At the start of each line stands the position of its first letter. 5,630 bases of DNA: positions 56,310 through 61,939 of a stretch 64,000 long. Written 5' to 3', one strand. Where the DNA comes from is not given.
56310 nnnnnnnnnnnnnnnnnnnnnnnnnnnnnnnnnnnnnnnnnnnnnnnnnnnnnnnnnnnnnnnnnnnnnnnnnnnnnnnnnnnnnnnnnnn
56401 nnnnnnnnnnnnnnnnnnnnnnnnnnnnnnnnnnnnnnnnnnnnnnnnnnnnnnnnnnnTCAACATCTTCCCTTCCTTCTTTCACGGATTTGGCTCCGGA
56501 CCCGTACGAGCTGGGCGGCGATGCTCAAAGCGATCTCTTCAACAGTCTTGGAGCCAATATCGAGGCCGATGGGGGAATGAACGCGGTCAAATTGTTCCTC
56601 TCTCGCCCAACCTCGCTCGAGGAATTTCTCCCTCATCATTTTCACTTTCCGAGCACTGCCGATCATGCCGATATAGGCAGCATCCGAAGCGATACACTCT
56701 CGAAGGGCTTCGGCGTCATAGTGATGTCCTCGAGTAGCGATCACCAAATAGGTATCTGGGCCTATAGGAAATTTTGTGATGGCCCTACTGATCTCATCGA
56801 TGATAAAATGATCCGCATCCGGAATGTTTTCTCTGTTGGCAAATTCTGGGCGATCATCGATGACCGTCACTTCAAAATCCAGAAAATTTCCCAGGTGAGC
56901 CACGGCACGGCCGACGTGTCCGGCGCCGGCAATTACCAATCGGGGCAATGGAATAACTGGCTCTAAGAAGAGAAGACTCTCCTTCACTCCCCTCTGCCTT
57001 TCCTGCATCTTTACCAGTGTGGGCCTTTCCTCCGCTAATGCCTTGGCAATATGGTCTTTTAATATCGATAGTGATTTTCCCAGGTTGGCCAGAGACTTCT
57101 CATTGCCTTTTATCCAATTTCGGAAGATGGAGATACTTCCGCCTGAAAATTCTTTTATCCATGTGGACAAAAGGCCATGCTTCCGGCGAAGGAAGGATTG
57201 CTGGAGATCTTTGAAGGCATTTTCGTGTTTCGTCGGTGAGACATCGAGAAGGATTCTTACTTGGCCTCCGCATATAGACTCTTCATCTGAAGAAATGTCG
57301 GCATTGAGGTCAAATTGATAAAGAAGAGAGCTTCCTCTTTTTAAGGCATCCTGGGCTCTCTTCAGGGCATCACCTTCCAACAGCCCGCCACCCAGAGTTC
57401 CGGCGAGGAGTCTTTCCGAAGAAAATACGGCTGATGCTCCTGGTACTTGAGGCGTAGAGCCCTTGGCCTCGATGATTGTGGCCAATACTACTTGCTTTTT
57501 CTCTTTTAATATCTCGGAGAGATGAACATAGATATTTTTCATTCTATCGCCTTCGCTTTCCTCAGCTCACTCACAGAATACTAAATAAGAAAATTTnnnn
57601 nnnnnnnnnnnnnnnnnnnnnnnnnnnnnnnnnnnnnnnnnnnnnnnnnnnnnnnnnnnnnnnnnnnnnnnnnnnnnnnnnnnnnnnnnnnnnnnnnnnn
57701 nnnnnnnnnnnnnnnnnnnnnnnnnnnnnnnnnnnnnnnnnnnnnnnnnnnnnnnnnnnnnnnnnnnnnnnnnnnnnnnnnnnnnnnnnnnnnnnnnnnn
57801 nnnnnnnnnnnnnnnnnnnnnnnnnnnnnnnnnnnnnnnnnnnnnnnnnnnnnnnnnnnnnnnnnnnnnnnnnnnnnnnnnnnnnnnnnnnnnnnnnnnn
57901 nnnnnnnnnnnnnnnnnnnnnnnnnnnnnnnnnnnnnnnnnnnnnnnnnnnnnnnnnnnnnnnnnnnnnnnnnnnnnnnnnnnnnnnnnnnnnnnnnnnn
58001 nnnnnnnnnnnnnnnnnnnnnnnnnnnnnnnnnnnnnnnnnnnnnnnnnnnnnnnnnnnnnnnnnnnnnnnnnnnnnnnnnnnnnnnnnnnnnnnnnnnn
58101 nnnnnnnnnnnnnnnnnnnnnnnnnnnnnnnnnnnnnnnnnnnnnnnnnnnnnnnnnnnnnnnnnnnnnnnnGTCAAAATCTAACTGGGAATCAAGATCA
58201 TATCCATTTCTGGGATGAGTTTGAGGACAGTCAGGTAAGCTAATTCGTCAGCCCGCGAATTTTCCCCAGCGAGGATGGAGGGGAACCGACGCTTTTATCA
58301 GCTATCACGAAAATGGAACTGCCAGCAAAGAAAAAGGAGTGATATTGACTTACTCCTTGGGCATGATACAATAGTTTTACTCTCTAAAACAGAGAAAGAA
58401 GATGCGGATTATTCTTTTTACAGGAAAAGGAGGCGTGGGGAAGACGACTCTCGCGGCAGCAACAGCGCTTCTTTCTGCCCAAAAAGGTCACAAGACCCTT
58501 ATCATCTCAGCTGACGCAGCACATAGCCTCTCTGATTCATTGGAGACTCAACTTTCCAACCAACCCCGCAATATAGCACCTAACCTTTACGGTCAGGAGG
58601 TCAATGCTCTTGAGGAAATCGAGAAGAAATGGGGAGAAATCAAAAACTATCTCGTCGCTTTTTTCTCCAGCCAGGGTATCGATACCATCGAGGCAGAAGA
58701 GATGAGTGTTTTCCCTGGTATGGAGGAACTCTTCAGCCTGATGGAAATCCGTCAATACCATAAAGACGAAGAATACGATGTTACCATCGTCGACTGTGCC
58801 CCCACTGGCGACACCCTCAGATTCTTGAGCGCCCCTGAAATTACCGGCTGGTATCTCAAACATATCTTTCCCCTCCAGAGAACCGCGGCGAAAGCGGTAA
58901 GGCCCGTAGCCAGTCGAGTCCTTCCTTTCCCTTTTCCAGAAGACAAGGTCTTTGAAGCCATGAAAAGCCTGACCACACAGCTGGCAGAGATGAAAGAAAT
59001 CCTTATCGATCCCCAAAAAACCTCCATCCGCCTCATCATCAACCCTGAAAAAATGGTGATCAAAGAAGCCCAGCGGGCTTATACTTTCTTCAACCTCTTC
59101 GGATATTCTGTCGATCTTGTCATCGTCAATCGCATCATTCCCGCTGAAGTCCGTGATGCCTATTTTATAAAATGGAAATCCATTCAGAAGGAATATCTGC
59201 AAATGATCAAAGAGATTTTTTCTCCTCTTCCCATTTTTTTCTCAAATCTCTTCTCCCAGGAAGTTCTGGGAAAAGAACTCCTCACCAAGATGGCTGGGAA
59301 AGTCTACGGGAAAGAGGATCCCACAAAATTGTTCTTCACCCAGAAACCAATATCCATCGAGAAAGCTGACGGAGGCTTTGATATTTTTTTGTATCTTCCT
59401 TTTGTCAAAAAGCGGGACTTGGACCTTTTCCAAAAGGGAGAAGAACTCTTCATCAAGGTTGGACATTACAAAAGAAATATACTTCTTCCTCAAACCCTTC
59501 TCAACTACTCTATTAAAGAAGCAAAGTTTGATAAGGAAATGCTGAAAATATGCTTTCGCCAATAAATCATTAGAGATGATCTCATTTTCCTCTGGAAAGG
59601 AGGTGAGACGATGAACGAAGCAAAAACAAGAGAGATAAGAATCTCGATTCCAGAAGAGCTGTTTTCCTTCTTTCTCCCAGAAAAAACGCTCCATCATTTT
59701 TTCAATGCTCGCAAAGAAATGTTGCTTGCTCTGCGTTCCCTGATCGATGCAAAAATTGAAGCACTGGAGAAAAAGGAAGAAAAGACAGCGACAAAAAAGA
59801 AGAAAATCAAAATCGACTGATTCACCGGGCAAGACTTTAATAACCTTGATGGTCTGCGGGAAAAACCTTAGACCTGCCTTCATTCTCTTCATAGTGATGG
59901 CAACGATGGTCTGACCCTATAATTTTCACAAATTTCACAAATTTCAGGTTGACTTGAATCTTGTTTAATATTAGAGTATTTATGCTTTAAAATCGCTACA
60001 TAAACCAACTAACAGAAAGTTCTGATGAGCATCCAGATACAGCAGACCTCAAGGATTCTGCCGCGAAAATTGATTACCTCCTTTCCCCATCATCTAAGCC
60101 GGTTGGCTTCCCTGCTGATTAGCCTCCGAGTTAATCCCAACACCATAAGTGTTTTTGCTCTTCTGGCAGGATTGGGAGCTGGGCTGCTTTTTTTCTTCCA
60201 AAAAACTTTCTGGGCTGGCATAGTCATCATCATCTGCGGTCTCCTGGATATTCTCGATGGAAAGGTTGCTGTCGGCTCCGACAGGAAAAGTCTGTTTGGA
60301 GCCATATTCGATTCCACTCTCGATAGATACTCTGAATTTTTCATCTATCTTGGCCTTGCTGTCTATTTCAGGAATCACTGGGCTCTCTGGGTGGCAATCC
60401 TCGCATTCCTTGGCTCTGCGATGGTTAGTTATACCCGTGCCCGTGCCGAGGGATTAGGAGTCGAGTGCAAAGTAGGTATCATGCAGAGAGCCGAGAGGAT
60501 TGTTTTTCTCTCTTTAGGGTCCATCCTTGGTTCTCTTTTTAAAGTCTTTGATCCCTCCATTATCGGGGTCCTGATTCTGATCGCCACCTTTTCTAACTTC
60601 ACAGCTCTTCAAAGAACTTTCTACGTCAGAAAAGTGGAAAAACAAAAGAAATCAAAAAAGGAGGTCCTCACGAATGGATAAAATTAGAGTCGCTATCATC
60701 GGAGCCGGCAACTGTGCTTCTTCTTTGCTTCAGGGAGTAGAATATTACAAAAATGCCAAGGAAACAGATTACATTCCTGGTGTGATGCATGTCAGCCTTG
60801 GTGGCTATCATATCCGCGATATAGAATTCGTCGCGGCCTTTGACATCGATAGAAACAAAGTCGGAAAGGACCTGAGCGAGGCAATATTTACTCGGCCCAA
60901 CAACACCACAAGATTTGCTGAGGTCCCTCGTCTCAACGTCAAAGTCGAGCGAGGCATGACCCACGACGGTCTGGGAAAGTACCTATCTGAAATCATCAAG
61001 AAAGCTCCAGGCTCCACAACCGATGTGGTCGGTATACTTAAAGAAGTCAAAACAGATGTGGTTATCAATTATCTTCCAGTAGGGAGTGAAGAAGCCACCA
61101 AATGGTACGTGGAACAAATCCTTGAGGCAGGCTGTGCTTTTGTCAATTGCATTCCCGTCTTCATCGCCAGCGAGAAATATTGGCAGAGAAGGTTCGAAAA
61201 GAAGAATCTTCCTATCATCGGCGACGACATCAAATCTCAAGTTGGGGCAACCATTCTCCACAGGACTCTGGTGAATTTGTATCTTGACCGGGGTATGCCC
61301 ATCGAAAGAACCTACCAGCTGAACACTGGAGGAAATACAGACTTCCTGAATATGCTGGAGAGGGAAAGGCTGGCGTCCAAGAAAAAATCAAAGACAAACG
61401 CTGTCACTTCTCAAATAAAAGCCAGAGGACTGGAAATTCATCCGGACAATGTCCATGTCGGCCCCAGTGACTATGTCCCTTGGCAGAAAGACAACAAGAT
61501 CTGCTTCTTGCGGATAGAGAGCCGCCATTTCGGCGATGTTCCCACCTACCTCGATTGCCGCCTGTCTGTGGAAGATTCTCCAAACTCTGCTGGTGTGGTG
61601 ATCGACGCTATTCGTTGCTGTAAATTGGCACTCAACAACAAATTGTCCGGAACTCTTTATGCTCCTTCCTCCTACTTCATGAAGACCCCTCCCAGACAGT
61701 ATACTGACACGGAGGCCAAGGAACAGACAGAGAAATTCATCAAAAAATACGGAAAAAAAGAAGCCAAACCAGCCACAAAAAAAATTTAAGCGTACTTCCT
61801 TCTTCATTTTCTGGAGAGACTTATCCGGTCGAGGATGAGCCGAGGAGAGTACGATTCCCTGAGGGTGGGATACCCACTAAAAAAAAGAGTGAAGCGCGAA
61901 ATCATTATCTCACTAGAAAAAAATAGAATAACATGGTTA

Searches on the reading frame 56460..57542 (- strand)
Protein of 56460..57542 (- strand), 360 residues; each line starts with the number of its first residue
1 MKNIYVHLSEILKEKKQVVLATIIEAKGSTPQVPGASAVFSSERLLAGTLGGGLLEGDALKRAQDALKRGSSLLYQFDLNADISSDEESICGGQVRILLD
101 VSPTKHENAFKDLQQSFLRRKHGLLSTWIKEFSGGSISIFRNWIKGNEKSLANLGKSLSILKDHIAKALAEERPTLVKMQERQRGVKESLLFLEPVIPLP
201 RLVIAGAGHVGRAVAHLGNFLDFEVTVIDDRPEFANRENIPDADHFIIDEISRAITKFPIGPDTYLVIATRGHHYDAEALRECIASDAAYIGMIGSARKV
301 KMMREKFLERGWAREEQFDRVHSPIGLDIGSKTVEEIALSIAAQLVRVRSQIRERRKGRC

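Call 53: search_protein_families(library=pfam, proteins=[window:56460-57542:-])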
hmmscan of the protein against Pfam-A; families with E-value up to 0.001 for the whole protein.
window:56460-57542:- (360 aa): 3 families
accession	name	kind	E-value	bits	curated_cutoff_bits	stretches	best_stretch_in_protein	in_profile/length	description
PF13478.12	XdhC_C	-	8.8e-44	149.5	29.7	1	202-345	1-125/125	XdhC Rossmann domain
PF02625.21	XdhC_CoxI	-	1.3e-17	63.9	24.3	1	12-77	2-67/68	XdhC and CoxI family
PF02826.25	2-Hacid_dh_C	-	0.00086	19.2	25.1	0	201-233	38-70/178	D-isomer specific 2-hydroxyacid dehydrogenase, NAD binding domain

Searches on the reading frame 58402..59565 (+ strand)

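Call 53: search_protein_families(library=pfam, proteins=[window:58402-59565:+])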
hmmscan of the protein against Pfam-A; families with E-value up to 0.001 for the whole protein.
window:58402-59565:+ (387 aa): 6 families
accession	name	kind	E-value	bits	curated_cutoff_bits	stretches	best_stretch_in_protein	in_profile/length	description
PF02374.21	ArsA_ATPase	-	1.7e-91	307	24.3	1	1-302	1-304/305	Anion-transporting ATPase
PF17886.7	ArsA_HSP20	-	1.2e-19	70.1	22.5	1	323-385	1-63/63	HSP20-like domain found in ArsA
PF13614.12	AAA_31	-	2.4e-12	47.6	27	1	3-138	4-131/177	AAA domain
PF01656.29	CbiA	-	2.8e-08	34.2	25.4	1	3-186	1-54/125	CobQ/CobB/MinD/ParA nucleotide binding domain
PF10609.15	ParA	-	3.4e-05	23.8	27.1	1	3-51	6-55/246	NUBPL iron-transfer P-loop NTPase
PF00448.28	SRP54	-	7.1e-05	23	22.7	1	2-39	2-39/196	SRP54-type protein, GTPase domain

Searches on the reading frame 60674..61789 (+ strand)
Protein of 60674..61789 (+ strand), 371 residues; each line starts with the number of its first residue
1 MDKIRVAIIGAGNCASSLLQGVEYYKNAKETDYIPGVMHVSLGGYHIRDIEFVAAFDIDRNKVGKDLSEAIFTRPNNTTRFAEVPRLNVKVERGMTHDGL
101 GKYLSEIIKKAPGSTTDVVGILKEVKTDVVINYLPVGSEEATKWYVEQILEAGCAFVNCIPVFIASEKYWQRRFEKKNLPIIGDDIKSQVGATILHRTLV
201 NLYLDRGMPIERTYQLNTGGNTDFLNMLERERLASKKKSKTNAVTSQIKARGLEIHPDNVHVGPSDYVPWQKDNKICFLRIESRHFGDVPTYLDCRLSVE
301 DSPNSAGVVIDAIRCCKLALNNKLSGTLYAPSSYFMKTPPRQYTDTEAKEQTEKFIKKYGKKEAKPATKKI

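Call 53: search_protein_families(library=pfam, proteins=[window:60674-61789:+])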
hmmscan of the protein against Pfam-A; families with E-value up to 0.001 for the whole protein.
window:60674-61789:+ (371 aa): 1 family
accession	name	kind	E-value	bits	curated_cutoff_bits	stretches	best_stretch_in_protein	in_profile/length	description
PF01658.22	Inos-1-P_synth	-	5e-33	113.9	27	1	191-302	1-107/107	Myo-inositol-1-phosphate synthase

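Call 69: find_encoding_contigs(protein=window:60674-61789:+, flank=10000, max_places=1)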
Protein window:60674-61789:+ (371 aa): 2 contigs read that carry it; 1 place shown.
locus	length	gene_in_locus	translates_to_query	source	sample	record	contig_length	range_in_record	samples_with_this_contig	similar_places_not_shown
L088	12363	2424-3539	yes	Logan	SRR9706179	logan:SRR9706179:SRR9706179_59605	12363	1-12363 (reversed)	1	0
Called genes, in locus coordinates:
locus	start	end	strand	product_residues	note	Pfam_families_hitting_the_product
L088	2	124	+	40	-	?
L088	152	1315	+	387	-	PF01656:CbiA, PF02374:ArsA_ATPase, PF13614:AAA_31, PF17886:ArsA_HSP20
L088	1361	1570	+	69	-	PF27253:AF_1253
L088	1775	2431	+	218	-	PF01066:CDP-OH_P_transf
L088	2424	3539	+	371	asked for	PF01658:Inos-1-P_synth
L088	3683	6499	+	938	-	PF13620:CarboxypepD_reg, PF13715:CarbopepD_reg_2, PF07715:Plug, PF25183:OMP_b-brl_4 (weak)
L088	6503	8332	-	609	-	PF13522:GATase_6, PF13537:GATase_7, PF01380:SIS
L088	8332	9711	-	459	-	PF00483:NTP_transferase, PF01128:IspD (weak), PF12804:NTP_transf_3, PF25084:LbH_EIF2B (weak), PF25087:GMPPB_C (faint), PF00132:Hexapep, PF14602:Hexapep_2 (weak)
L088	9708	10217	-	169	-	PF13176:TPR_7 (faint), PF13181:TPR_8 (faint), PF00515:TPR_1 (faint), PF07719:TPR_2 (faint), PF13414:TPR_11 (faint), PF12895:ANAPC3 (weak), PF21033:RMD1-3 (weak), PF14559:TPR_19, +3 more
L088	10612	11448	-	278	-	PF03331:LpxC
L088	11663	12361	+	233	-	?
